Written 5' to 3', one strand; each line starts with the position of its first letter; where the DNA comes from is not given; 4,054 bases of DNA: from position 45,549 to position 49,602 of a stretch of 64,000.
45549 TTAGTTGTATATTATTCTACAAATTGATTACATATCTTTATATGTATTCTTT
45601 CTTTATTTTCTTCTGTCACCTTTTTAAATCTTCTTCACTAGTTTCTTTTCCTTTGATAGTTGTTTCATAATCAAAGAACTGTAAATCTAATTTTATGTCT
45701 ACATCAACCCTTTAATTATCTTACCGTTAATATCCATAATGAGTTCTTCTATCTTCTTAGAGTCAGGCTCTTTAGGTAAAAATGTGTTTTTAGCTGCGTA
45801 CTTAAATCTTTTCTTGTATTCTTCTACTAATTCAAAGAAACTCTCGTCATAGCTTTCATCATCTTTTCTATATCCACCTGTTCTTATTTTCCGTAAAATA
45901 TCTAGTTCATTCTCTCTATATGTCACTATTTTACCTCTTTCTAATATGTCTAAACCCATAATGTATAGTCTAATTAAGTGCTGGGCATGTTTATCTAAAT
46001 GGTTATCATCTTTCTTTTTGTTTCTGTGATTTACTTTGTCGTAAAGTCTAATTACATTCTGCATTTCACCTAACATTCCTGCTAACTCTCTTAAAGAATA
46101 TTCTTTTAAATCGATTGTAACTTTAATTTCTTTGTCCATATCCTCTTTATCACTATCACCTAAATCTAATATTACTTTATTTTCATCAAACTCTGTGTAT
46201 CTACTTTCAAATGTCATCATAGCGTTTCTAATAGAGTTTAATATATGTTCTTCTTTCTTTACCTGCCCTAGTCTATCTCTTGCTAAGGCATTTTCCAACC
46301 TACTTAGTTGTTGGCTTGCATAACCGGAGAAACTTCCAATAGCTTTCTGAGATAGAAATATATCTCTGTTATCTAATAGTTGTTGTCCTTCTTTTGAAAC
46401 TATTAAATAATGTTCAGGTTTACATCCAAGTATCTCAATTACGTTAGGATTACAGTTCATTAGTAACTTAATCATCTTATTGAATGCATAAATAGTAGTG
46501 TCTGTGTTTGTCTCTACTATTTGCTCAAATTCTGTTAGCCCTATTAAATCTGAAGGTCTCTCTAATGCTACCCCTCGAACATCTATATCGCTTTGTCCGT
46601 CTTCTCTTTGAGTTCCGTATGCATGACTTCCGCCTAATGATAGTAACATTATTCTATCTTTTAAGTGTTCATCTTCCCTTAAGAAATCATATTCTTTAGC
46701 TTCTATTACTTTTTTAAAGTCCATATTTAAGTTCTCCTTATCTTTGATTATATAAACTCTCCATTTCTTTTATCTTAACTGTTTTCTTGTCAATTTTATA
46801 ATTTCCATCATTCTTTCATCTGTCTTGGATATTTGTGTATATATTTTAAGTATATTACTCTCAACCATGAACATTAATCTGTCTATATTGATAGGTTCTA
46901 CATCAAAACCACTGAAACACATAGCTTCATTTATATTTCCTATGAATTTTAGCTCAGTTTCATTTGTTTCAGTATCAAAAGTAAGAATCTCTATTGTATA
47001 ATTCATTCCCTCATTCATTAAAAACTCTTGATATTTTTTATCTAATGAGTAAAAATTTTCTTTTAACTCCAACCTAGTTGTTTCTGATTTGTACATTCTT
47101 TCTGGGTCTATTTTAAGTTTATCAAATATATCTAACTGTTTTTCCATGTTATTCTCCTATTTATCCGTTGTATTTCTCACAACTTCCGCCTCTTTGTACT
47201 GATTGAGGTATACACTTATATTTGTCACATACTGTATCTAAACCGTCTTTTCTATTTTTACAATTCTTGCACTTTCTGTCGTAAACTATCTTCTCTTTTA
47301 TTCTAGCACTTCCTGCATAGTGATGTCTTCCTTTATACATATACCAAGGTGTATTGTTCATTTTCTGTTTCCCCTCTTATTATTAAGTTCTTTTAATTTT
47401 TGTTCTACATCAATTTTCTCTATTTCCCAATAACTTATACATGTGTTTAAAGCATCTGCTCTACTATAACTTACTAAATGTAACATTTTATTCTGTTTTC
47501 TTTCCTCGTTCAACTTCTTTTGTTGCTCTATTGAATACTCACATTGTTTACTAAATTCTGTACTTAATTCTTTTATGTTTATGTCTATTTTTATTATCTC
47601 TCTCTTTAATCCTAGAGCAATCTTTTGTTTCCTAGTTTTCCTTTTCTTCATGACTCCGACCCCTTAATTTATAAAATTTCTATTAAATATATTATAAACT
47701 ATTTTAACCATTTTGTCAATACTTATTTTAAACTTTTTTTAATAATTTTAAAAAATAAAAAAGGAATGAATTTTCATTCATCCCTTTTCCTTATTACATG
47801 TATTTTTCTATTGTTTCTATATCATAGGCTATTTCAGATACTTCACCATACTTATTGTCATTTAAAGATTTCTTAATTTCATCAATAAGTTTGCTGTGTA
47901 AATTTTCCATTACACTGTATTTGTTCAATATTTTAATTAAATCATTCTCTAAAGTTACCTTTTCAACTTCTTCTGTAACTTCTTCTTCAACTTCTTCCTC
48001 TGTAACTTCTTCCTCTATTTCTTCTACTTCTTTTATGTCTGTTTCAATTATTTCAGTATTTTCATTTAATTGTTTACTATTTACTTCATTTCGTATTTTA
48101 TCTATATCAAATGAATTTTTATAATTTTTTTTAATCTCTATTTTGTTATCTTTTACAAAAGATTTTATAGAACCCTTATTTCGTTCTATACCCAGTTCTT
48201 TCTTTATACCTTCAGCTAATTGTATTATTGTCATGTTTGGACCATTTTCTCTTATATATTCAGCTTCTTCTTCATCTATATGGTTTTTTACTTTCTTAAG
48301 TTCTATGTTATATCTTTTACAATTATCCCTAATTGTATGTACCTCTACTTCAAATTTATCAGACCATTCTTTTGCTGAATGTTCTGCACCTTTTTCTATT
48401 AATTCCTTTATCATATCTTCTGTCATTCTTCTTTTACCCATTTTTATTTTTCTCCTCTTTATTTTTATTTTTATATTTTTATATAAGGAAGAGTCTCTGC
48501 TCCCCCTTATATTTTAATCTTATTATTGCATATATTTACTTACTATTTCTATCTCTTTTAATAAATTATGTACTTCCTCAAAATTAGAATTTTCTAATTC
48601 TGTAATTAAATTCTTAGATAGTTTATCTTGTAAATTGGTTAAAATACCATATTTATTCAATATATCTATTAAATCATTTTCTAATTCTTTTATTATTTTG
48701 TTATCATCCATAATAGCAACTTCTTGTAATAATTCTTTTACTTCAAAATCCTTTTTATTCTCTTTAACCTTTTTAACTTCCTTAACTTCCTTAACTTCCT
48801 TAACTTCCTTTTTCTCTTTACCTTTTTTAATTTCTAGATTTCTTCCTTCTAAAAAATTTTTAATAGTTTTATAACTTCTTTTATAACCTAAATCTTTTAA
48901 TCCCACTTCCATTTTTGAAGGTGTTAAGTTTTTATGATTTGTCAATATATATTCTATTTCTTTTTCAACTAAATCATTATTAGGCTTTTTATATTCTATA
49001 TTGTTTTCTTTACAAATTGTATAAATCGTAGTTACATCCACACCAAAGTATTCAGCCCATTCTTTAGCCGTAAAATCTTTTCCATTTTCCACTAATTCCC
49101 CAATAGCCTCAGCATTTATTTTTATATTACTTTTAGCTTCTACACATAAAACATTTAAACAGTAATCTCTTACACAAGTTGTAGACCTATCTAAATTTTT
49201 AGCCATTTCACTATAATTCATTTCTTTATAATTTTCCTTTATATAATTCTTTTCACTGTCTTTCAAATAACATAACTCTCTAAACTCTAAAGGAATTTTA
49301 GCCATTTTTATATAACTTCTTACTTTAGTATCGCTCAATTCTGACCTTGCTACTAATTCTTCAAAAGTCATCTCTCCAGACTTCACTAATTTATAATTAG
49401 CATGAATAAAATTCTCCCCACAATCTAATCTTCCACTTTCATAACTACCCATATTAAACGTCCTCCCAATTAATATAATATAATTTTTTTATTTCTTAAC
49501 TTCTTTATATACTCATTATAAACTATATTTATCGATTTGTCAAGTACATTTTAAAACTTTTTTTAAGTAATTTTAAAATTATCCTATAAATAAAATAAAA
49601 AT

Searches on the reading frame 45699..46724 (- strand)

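Call 11: search_protein_families(library=phrogs, proteins=[window:45699-46724:-], max_evalue=0.00001)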
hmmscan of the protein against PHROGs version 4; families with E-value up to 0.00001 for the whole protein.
window:45699-46724:- (341 aa): 2 families
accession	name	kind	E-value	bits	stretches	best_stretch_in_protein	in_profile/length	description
phrog_388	-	DNA, RNA and nucleotide metabolism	1.8e-50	173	1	12-335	24-332/351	nucleotidyltransferase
phrog_14344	-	DNA, RNA and nucleotide metabolism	2.7e-06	28.4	1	27-164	31-166/262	nucleotidyltransferase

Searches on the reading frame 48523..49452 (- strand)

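Call 11: search_protein_families(library=phrogs, proteins=[window:48523-49452:-], max_evalue=0.00001)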
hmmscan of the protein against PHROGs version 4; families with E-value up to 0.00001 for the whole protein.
window:48523-49452:- (309 aa): 2 families
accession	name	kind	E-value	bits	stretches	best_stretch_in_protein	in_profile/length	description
phrog_14131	-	DNA, RNA and nucleotide metabolism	7.2e-10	39.5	1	68-225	192-347/351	DNA binding protein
phrog_323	-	transcription regulation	2.1e-07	31.8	0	14-100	103-187/319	transcriptional regulator, D5-like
